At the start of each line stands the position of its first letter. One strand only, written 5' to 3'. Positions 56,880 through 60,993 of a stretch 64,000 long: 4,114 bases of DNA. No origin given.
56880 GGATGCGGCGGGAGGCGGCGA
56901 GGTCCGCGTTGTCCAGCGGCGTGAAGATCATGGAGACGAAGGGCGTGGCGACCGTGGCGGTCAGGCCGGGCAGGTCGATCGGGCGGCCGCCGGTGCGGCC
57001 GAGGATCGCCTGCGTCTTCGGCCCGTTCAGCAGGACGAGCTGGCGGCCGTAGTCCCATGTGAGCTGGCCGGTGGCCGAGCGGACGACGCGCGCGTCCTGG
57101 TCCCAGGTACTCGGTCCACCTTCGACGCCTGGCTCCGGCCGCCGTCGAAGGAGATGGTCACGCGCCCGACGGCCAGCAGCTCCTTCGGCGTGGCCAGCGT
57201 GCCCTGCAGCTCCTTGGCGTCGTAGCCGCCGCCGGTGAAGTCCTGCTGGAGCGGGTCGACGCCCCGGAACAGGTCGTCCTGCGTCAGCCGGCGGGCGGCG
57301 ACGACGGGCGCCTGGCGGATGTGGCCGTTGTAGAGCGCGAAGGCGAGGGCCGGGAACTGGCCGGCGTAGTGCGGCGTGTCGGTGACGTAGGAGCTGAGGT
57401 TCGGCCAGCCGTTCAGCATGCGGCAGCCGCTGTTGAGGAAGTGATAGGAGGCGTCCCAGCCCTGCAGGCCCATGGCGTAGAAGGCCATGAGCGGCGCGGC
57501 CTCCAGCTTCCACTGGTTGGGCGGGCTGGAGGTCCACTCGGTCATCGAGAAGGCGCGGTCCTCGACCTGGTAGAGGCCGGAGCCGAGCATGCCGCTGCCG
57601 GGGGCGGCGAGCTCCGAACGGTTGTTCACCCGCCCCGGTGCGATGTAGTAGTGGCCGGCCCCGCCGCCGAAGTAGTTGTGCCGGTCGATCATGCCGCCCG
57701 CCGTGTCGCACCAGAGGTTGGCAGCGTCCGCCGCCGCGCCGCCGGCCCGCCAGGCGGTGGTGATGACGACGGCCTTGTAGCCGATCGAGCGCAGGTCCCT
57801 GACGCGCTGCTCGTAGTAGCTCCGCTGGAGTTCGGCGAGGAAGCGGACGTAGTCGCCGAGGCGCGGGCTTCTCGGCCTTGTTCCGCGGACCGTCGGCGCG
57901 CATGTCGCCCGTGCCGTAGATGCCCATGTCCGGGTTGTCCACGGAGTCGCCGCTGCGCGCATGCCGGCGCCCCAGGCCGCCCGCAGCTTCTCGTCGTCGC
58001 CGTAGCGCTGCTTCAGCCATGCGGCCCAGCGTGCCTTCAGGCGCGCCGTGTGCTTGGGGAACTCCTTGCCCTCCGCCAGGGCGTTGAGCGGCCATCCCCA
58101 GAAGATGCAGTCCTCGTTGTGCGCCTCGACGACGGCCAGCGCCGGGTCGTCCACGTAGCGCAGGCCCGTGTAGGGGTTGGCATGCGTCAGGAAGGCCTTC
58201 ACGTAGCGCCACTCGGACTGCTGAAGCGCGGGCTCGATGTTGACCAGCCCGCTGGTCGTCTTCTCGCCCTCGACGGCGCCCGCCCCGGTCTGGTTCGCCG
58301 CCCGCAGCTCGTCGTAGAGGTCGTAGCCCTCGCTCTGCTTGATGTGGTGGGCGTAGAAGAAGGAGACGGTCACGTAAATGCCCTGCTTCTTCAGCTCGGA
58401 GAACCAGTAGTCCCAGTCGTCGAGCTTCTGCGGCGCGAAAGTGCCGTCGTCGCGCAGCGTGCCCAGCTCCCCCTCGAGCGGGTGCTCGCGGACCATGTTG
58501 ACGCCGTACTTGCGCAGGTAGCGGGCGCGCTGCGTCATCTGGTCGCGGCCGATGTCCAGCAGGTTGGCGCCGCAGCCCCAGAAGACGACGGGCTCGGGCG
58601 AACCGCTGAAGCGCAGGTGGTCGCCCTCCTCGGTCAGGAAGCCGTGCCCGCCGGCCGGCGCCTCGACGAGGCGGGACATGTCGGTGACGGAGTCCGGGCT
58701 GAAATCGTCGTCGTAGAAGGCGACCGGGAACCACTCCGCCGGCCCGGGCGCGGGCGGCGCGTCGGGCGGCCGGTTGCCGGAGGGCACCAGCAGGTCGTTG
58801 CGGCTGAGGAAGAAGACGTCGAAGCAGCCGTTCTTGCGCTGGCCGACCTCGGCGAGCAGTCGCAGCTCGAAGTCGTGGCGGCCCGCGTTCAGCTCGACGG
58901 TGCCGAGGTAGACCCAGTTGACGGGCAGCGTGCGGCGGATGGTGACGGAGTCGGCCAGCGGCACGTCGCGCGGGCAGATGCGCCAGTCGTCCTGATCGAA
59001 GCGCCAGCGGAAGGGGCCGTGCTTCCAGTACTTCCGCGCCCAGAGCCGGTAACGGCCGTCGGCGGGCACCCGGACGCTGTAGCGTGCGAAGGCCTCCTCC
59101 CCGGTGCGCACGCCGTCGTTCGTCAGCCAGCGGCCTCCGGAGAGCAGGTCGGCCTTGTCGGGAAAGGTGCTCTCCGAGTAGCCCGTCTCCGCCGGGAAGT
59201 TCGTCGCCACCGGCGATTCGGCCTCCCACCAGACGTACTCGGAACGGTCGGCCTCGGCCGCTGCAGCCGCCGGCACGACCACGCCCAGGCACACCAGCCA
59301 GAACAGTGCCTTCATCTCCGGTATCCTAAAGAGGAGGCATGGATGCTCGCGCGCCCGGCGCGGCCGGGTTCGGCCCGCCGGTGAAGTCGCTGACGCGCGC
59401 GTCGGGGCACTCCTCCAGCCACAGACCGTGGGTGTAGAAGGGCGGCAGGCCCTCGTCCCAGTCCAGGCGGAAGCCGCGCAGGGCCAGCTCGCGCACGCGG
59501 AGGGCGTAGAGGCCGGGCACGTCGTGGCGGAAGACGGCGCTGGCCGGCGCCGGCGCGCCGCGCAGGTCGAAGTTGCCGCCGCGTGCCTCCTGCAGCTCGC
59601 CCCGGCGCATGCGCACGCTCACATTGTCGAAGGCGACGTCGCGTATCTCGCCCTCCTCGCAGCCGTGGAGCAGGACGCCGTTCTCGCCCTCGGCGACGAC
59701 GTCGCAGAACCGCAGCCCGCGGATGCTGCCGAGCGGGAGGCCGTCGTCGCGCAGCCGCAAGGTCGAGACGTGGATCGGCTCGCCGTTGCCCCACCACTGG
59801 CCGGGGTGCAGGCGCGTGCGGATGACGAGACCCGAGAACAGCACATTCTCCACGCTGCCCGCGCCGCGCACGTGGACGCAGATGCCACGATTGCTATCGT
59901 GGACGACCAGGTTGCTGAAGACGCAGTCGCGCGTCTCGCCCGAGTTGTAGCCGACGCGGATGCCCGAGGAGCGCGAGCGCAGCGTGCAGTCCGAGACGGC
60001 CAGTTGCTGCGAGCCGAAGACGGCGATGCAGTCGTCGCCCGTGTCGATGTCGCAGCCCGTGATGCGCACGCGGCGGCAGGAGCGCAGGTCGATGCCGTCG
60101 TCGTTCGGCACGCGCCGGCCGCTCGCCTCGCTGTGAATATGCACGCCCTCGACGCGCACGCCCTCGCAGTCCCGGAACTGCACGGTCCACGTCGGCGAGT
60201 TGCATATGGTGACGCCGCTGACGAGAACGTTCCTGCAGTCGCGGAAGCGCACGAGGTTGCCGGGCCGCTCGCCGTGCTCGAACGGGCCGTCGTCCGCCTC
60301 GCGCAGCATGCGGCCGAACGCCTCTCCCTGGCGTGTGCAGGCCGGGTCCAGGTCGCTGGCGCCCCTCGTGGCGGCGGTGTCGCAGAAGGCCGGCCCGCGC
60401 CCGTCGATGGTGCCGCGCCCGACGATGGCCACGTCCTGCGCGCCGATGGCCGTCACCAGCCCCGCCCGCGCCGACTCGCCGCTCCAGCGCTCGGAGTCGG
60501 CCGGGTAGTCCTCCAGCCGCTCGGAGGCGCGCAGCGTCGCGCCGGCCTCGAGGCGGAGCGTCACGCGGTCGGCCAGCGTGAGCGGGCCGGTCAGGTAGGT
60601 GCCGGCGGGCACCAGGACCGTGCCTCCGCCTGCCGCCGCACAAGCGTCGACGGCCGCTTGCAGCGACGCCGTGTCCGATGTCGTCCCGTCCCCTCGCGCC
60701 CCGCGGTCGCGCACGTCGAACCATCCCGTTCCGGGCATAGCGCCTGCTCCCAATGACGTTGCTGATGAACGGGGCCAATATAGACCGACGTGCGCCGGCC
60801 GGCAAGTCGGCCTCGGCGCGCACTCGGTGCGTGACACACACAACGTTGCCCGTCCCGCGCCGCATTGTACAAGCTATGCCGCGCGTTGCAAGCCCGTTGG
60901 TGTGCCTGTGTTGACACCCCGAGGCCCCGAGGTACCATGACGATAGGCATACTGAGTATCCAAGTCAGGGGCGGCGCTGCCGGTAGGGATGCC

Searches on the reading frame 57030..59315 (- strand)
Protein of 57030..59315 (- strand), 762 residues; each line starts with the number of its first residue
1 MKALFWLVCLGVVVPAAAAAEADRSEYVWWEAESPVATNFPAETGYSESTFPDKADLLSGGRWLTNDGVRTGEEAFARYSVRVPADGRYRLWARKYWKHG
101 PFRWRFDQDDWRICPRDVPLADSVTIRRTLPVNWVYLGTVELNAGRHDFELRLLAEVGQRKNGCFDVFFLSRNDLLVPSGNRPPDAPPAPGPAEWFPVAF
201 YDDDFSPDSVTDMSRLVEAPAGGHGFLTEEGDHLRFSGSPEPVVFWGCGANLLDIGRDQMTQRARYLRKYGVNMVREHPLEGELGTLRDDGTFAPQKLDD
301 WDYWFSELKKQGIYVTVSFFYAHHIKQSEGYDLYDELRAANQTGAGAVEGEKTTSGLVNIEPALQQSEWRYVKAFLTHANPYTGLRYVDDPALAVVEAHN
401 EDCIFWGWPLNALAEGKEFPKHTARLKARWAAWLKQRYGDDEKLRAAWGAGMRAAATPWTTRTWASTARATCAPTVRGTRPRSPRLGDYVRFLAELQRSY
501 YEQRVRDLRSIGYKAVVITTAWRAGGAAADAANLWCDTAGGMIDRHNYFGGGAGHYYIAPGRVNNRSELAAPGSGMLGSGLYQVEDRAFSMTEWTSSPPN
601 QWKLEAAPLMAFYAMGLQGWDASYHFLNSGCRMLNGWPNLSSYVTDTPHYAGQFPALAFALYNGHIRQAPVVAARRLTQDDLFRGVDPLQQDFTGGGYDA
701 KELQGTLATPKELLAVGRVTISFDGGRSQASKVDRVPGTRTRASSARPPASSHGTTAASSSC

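Call 12: search_protein_families(library=pfam, proteins=[window:57030-59315:-], max_evalue=0.01)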
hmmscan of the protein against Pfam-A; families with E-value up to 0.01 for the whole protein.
window:57030-59315:- (762 aa): 1 family
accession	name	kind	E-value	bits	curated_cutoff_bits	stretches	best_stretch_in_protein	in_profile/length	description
PF02449.21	Glyco_hydro_42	-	0.00048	20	21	1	406-531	130-247/376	Beta-galactosidase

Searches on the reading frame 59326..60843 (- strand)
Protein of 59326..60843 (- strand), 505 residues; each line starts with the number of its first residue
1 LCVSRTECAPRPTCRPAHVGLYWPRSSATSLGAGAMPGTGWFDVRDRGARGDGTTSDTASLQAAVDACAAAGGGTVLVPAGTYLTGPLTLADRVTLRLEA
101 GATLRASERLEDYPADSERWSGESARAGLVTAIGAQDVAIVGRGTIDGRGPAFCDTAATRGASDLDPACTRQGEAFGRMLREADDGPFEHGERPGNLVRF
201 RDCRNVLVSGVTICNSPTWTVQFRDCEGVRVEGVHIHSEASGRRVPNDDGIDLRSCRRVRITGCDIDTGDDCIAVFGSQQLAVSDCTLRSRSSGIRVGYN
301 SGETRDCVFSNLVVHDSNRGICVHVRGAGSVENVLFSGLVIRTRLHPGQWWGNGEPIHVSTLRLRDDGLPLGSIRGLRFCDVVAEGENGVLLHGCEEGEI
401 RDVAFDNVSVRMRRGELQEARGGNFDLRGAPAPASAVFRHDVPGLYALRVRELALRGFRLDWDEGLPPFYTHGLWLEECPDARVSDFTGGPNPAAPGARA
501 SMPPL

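Call 40: search_protein_families(library=pfam, proteins=[window:59326-60843:-], max_evalue=0.00001)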
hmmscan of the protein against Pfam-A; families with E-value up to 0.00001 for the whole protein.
window:59326-60843:- (505 aa): 3 families
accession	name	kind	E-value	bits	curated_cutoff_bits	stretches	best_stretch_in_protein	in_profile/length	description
PF00295.23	Glyco_hydro_28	-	8.5e-23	81.4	22.9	1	192-338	88-237/324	Glycosyl hydrolases family 28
PF12708.12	Pect-lyase_RHGA_epim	-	2.4e-14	54.1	27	1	41-95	1-57/213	Rhamnogalacturonase A/epimerase, pectate lyase-like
PF13229.12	Beta_helix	-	1.2e-10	41.7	25.9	1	198-335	3-133/158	Right handed beta helix region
